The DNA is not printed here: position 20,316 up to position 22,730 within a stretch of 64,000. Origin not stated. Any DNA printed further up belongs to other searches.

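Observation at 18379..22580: Uncharacterised, translationally coupled three-gene operon ending in a TIM-barrel enzyme split by a giant coiled-coil insertion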

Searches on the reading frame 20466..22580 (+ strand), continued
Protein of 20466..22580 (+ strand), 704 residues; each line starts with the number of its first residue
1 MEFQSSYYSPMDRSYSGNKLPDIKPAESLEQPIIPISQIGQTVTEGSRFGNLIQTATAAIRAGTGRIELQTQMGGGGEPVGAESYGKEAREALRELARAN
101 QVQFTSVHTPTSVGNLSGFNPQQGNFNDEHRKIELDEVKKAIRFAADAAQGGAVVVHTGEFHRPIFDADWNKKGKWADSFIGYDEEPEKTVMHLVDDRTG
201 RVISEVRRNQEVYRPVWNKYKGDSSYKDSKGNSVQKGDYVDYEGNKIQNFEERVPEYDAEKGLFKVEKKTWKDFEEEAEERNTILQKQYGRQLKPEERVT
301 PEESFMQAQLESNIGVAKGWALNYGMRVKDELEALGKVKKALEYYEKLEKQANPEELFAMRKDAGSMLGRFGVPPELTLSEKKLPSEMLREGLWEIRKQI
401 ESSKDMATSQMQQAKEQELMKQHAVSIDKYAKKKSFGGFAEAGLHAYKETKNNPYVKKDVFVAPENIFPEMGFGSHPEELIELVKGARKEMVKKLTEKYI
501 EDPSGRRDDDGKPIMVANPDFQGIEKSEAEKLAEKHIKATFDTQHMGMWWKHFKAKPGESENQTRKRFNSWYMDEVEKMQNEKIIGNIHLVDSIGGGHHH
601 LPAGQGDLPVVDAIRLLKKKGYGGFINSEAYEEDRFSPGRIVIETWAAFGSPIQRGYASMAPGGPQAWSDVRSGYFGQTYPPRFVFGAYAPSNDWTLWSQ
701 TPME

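Call 21: find_related_loci(query=A1, collection=genome_contigs, flank=10000)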
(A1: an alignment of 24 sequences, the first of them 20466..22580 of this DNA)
Query A1 (704 aa) in genome_contigs; peptide patterns used: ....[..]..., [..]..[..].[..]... (x = any residue, [..] = any of these).
204 stretches matched a pattern; 168 encode a relative of the query (tblastn E <= 1e-3); the best 80 are kept; 80 distinct loci.
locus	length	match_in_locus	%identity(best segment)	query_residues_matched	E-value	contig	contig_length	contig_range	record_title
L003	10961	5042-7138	74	1-704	0e+0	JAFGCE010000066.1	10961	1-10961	MAG: Candidatus Woesearchaeota archaeon isolate Zod_Metabat.1084 k87_11642457, whole genome shotgun sequence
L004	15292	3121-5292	56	1-704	0e+0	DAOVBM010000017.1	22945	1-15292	MAG TPA_asm: Candidatus Woesearchaeota archaeon isolate CSMAG_1005 CSMAG_1005_k141_3282671_length_22945_cov_9.9913, whol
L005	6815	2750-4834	58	3-704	0e+0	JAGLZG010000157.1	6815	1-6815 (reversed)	MAG: Nanoarchaeota archaeon isolate RS_13_58 ZL320.bin.58.fa_157, whole genome shotgun sequence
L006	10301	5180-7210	53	1-704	0e+0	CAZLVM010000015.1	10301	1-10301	MAG TPA_asm: uncultured Methanosarcinales archaeon isolate binchicken_co171_24 genome assembly, contig: NODE_1655_length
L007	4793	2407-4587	51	1-704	0e+0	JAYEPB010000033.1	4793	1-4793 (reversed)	MAG: Nanoarchaeota archaeon isolate MAG014 MAG014_33, whole genome shotgun sequence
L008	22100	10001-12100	53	1-704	0e+0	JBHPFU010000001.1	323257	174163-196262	Nanoarchaeota archaeon isolate SAG AM-311-K19 NODE_1_length_323257_cov_31.942123, whole genome shotgun sequence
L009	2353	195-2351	49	1-696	0e+0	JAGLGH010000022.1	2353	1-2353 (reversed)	MAG: Nanoarchaeota archaeon isolate RS_10_27 ROV157_10.bin.27.fa_22, whole genome shotgun sequence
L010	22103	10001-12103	47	1-704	0e+0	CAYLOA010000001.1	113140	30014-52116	MAG TPA_asm: uncultured Methanosarcinales archaeon isolate binchicken_co48_37 genome assembly, contig: NODE_135_length_1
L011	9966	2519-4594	51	7-704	0e+0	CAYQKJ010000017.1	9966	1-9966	MAG TPA_asm: uncultured Methanosarcinales archaeon isolate SRP098346_co1_64 genome assembly, contig: NODE_8777_length_99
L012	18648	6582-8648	48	6-704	0e+0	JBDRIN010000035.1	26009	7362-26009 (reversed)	MAG: archaeon isolate MEGAHIT-group-1.588 k141_11597378, whole genome shotgun sequence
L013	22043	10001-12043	48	1-704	0e+0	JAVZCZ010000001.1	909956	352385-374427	MAG: Candidatus Woesearchaeota archaeon isolate DRTY-6_201705_bins_90 DRTY-6_201705_bins_90_scaffold_1, whole genome sho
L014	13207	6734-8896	48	1-704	0e+0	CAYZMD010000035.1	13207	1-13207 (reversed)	MAG TPA_asm: uncultured Methanosarcinales archaeon isolate binchicken_co181_12 genome assembly, contig: NODE_8649_length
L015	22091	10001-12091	47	1-704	0e+0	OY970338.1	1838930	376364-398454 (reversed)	MAG: uncultured Candidatus Woesearchaeota archaeon isolate MFD02416.bin.c.18 genome assembly, chromosome: 1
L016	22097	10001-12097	47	1-704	0e+0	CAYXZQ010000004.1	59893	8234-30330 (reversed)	MAG TPA_asm: uncultured Methanosarcinales archaeon isolate SRP214966_co3_191 genome assembly, contig: NODE_311_length_59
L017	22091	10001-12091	48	5-704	0e+0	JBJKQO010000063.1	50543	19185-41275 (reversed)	MAG: Candidatus Woesearchaeota archaeon isolate Bin_36 S1Ck127_3804594_flag_0_multi_8.9968_len_50543, whole genome shotg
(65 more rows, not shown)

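Call 28: search_protein_families(library=phrogs, proteins=[window:20466-22580:+], max_evalue=0.1)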
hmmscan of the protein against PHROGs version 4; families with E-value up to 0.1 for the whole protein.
window:20466-22580:+ (704 aa): 2 families
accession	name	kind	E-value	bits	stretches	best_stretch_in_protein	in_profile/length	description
phrog_10749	-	unknown function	0.038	15.2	0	239-284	41-86/124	-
phrog_3991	-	unknown function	0.098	14.4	0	477-509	41-73/94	-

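Call 31: predict_structure(alignment_id=A1)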
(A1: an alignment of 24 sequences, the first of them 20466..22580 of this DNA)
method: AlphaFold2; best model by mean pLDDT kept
length: 704 residues; sequences in the alignment: 24
mean_pLDDT: 80.4   pTM: 0.77
mean pLDDT of the five models: 80.4, 78.7, 76.8, 76.3, 75.4
residues with pLDDT >= 90: 308; 70-90: 261; 50-70: 40; < 50: 95
segments of 3 or more residues with pLDDT < 50: 1-30, 368-379, 652-704
pLDDT, mean of each block of 10 residues (from residue 1): 27 30 36 70 79 83 81 65 83 86 89 84 80 92 93 92 86 90 70 87 88 91 90 91 88 88 91 92 89 88 91 89 92 91 90 83 60 45 80 90 93 92 90 94 97 94 93 93 97 95 78 87 94 97 94 92 95 96 95 85 88 92 85 67 73 40 40 37 33 34 29
secondary structure, 60 per line:
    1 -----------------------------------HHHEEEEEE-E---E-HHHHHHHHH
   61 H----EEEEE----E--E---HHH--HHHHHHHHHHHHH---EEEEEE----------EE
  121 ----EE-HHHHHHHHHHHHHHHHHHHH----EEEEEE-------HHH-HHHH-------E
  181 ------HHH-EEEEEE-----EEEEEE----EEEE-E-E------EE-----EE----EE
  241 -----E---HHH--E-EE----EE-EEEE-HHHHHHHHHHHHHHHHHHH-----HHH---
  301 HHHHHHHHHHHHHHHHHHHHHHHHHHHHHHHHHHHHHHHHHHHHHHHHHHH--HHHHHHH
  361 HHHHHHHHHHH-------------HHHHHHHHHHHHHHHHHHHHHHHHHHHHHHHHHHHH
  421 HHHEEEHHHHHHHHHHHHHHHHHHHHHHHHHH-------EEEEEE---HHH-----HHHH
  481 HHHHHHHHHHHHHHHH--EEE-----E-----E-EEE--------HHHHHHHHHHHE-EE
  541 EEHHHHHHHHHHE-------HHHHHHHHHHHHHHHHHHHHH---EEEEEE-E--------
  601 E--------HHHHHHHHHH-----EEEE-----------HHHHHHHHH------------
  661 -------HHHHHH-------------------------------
elements in order (helices of 4 or more, strands of 3 or more residues): E39-44 H52-61 E66-70 H87-99 E103-108 H128-147 E152-157 H169-172 E191-196 E202-207 E212-215 E266-269 H271-289 H301-351 H354-371 H385-423 E424-426 H427-452 E460-465 H477-496 E499-501 E515-517 H526-536 E539-542 H543-552 H561-581 E585-590 H610-619 E625-628 H640-648 H668-673

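Call 43: search_solved_structures(query=A1, max_evalue=1, show_alignments=4)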
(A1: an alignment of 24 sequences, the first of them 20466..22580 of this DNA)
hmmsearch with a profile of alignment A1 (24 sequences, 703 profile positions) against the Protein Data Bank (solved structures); distinct sequences matched with E-value up to 1: 7.
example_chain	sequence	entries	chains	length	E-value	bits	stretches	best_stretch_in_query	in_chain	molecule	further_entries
3wqo_A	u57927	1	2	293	2.8e-08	36.5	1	575-631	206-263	Uncharacterized protein MJ1311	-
3cqh_A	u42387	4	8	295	7.1e-05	25.2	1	578-638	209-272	L-ribulose-5-phosphate 3-epimerase ulaE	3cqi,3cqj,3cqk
4pgl_A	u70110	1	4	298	0.0053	19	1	585-647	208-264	D-tagatose 3-epimerase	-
4q7i_A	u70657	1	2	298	0.013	17.7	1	584-648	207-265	D-tagatose 3-epimerase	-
4xsl_A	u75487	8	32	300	0.015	17.5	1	584-648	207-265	D-tagatose 3-epimerase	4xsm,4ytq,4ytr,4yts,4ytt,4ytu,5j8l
2ou4_A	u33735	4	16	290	0.015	17.5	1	584-647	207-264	D-tagatose 3-epimerase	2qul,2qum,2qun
4pfh_A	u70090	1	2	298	0.03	16.5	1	596-641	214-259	D-tagatose 3-epimerase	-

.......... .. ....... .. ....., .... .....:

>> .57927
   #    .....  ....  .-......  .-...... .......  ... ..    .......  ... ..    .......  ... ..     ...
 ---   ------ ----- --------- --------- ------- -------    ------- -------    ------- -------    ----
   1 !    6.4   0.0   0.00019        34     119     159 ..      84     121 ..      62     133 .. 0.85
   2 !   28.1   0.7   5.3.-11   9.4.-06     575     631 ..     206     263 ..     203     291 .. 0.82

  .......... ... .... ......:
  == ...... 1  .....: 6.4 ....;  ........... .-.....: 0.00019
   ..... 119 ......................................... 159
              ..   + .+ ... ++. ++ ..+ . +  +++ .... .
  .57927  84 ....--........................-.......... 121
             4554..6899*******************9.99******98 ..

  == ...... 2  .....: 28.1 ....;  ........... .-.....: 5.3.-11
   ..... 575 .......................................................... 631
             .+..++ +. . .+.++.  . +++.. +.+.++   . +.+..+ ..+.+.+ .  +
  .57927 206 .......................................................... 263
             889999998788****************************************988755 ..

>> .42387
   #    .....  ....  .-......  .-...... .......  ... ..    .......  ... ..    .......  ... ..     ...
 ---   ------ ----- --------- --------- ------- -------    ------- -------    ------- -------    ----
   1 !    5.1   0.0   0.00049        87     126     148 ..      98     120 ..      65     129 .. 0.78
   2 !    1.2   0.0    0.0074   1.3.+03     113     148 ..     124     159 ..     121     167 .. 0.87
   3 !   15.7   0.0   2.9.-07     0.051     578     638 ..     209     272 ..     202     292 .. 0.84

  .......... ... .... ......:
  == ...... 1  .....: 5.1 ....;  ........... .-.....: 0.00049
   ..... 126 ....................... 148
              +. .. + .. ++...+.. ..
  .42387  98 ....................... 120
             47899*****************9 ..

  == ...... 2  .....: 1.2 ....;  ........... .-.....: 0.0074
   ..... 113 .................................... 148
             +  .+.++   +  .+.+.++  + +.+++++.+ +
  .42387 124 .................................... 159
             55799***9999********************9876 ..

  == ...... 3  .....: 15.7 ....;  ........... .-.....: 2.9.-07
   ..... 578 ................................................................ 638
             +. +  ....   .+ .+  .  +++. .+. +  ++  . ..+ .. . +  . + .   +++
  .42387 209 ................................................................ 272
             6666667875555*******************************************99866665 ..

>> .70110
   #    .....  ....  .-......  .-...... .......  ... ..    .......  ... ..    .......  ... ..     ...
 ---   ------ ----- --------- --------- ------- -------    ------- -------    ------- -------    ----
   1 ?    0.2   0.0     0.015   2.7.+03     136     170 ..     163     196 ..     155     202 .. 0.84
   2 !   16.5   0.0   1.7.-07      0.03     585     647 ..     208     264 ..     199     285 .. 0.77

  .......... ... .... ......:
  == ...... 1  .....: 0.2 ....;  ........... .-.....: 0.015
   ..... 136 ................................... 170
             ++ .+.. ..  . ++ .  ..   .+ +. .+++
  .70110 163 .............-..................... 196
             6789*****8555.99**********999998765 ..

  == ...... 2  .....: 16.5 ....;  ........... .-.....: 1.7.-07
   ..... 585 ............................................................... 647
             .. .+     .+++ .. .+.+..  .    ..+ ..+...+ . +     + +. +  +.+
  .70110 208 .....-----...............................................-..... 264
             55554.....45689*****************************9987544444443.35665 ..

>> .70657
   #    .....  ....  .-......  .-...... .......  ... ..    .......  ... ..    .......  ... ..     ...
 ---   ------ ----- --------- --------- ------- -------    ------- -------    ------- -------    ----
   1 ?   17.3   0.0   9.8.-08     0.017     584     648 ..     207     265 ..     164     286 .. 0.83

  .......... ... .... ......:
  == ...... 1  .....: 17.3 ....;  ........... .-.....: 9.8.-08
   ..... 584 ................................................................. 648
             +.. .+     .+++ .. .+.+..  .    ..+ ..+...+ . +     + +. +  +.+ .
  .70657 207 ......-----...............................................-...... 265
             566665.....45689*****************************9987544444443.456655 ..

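Call 63: search_protein_families(library=padloc, proteins=[window:20466-22580:+], max_evalue=0.1)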
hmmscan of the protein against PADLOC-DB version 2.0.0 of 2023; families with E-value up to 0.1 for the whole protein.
window:20466-22580:+ (704 aa): 0 families

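Call 84: list_cluster_members(proteins=[P0001, P0121, P0241])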
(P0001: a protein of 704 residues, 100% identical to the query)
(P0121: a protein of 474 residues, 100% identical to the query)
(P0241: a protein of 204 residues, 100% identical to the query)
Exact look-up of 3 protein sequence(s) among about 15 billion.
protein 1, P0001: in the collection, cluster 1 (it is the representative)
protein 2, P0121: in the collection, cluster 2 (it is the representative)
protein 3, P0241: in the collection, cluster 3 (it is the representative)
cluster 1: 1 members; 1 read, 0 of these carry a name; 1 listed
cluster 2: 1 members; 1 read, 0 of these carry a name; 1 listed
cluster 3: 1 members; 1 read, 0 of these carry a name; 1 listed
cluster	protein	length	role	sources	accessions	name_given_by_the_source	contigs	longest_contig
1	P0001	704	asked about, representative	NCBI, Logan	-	-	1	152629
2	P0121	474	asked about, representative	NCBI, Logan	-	-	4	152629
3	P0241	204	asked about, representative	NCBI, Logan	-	-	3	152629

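Call 85: find_encoding_contigs(protein=P0001, flank=6000, max_places=2)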
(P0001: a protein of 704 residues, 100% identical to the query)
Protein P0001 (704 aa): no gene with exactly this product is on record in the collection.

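Call 93: search_dna_similar(query=window:20466-22580:+, collection=plasmids, mode=protein, max_evalue=0.001, max_rows=8)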
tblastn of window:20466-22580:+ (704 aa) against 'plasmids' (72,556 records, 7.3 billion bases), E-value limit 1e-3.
No match.
